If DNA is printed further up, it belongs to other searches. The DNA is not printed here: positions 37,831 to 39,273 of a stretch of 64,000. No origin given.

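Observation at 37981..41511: Orphan cargo operon immediately beside the intact integrase: a candidate novel accessory (possibly defence) module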

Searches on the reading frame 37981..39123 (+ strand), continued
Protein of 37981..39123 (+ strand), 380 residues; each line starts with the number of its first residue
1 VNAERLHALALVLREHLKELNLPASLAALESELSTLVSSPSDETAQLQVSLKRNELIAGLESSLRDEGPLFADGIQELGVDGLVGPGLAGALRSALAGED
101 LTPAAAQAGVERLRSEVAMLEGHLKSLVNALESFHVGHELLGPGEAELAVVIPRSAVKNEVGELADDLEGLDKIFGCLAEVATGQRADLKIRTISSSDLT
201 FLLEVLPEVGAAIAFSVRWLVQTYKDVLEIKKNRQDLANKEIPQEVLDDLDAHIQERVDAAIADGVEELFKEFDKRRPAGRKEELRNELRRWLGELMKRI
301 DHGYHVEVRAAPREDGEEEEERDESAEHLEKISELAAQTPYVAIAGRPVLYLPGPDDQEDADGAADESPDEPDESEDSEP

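Call 86: fold_search(model_id=the predicted structure, library=pdb)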
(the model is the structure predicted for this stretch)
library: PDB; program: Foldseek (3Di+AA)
matches with E <= 10: 266; with E <= 0.001: 0
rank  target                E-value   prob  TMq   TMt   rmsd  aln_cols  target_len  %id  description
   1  5czp_QY               1.8e-01  0.30  0.13  0.14  17.8       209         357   12  70S termination complex containing E. coli RF2 (released 2016-10-12)
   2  6oft_B                1.8e-01  0.18  0.19  0.17  23.4       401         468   11  The crystal structure of the first half of the periplasmic protease PqqL from Escherichia coli (released 2019-10-02)
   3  5mdw_7                1.9e-01  0.30  0.13  0.14  18.3       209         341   14  Structure of ArfA(A18T) and RF2 bound to the 70S ribosome (pre-accommodated state) (released 2016-12-14)
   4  8akn_W                2.7e-01  0.13  0.10  0.10  19.0       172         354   10  Cryo-EM structure of the proline-rich antimicrobial peptide drosocin bound to the terminating ribosome (released 2023-03-08)
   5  8p16_6                2.8e-01  0.21  0.12  0.13  18.3       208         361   12  E167K RF2 on E. coli 70S release complex with UGG (Structure I) (released 2024-05-22)
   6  5h5u_4                3.6e-01  0.14  0.11  0.12  17.9       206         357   12  Mechanistic insights into the alternative translation termination by ArfA and RF2 (released 2017-01-25)
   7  6gxn_v                3.6e-01  0.12  0.10  0.11  17.6       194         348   13  Cryo-EM structure of an E. coli 70S ribosome in complex with RF3-GDPCP, RF1(GAQ) and Pint-tRNA (State III) (released 2018-08-15)
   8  7xof_A                3.8e-01  0.10  0.09  0.04  17.6       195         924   14  Crystal structure of Oryza sativa plastid glycyl-tRNA synthetase (released 2023-05-24)
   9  8bmw_K                4.0e-01  0.12  0.12  0.07  23.0       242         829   14  SsoCsm (released 2023-03-01)
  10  9mg8_B                4.0e-01  0.11  0.15  0.15  25.9       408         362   14  Crystal Structure of b-iTHR-110 (released 2025-12-17)
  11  9min_I                4.6e-01  0.47  0.17  0.34   8.0       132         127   12  Structure of a designed minibinder to NYESO1-A*02:01 (released 2025-08-06)
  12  7rzh_B                4.6e-01  0.08  0.13  0.07  21.0       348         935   10  Insulin Degrading Enzyme O/O (released 2022-08-31)
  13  5dfe_QY               5.1e-01  0.15  0.12  0.13  18.2       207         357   12  70S termination complex containing E. coli RF2 (released 2016-10-12)
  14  3t6g_B                5.3e-01  0.69  0.20  0.40   6.5       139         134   15  Structure of the complex between NSP3 (SHEP1) and p130Cas (released 2011-11-23)
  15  5u9f_Z                5.3e-01  0.14  0.12  0.13  18.1       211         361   13  3.2 A cryo-EM ArfA-RF2 ribosome rescue complex (Structure II) (released 2017-03-22)
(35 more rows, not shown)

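Call 87: search_dna_similar(query=window:37981-39123:+, collection=plasmids, mode=protein, max_evalue=0.001, max_rows=20)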
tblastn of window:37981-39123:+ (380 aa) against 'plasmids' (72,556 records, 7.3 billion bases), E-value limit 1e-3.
No match.

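Call 88: search_dna_similar(query=window:37981-39123:+, collection=phages, mode=protein, max_evalue=0.001, max_rows=20)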
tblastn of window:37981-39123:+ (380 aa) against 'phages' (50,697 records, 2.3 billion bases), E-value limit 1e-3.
No match.

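Call 91: search_solved_structures(query=A4, max_evalue=10)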
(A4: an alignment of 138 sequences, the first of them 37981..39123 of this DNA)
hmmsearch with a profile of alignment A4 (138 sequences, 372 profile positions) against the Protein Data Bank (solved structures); distinct sequences matched with E-value up to 10: 11.
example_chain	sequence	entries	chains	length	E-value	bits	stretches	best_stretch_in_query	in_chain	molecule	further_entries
5fur_D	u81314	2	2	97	0.0031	19.5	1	82-121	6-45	TRANSCRIPTION INITIATION FACTOR IIA SUBUNIT 2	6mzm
29vf_V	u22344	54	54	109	0.0034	19.4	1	82-120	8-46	Transcription initiation factor IIA subunit 2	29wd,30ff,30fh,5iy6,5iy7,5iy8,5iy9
1nvp_D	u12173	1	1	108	0.0036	19.3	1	82-121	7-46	Transcription initiation factor IIA gamma chain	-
5m4s_A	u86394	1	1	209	0.012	17.6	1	82-120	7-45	Transcription initiation factor IIA subunit 2,Transcription initiation factor IIA subunit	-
2lse_A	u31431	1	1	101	0.028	16.4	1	4-59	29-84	Four Helix Bundle Protein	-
7zu0_D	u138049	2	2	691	0.33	12.8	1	5-123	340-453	Vacuolar protein sorting-associated protein 33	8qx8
2fcw_A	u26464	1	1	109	1.3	10.8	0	107-146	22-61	Alpha-2-macroglobulin receptor-associated protein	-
2j7n_A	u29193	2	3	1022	1.5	10.6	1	222-304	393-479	RNA-DEPENDENT RNA POLYMERASE | RNA DEPENDENT RNA POLYMERASE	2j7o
7y7p_A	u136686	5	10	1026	1.5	10.6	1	222-304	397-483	RNA-dependent RNA polymerase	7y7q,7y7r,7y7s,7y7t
2ftu_A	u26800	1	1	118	1.8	10.4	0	107-146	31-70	Alpha-2-macroglobulin receptor-associated protein, domain 3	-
8qox_B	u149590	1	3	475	2.8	9.8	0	80-142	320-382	Conserved membrane protein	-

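Call 93: search_protein_families(library=pfam, alignment_id=A5, max_evalue=0.1)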
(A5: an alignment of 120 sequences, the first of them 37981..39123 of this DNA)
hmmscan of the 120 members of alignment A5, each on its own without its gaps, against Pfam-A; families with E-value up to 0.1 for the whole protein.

A. member 1, window:37981-39123:+ (380 aa): 1 family
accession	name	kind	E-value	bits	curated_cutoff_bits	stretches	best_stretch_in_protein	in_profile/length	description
PF09074.15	Mer2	-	0.073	13.3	27.7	0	222-305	65-148/193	Mer2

B. families by the number of members that match (of 120 scanned): 116 families (the first 25 are shown)
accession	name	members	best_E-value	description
PF04513.17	Baculo_PEP_C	7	0.017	Baculovirus polyhedron envelope protein, PEP, C terminus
PF07996.16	T4SS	6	0.00076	Type IV secretion system proteins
PF23731.1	ARM_ECM29_C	5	0.0029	ECM29, C-terminal ARM-like repeats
PF02268.21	TFIIA_gamma_N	5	0.0029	Transcription initiation factor IIA, gamma subunit, helical domain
PF22638.1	FlgK_D1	5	0.0033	Flagellar hook-associated protein FlgK helical domain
PF08066.17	PMC2NT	5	0.014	PMC2NT (NUC016) domain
PF25568.1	AAA_lid_At3g28540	4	0.014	At3g28540-like, AAA+ ATPase lid domain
PF05531.17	NPV_P10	3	0.011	Nucleopolyhedrovirus P10 protein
PF04108.17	ATG17_like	2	0.0019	Autophagy protein ATG17-like domain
PF20935.2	DUF6847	2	0.0051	Family of unknown function (DUF6847)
PF12205.13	GIT1_C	2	0.0057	G protein-coupled receptor kinase-interacting protein 1 C term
PF20302.4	HisK-N-like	2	0.012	HisK-N-like globin domain of the ASK signalosome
PF13093.11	FTA4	2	0.016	Kinetochore complex Fta4 of Sim4 subunit, or CENP-50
PF15969.10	RexA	2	0.017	Intracellular sensor of Lambda phage, Abi component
PF07697.16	7TMR-HDED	2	0.027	7TM-HD extracellular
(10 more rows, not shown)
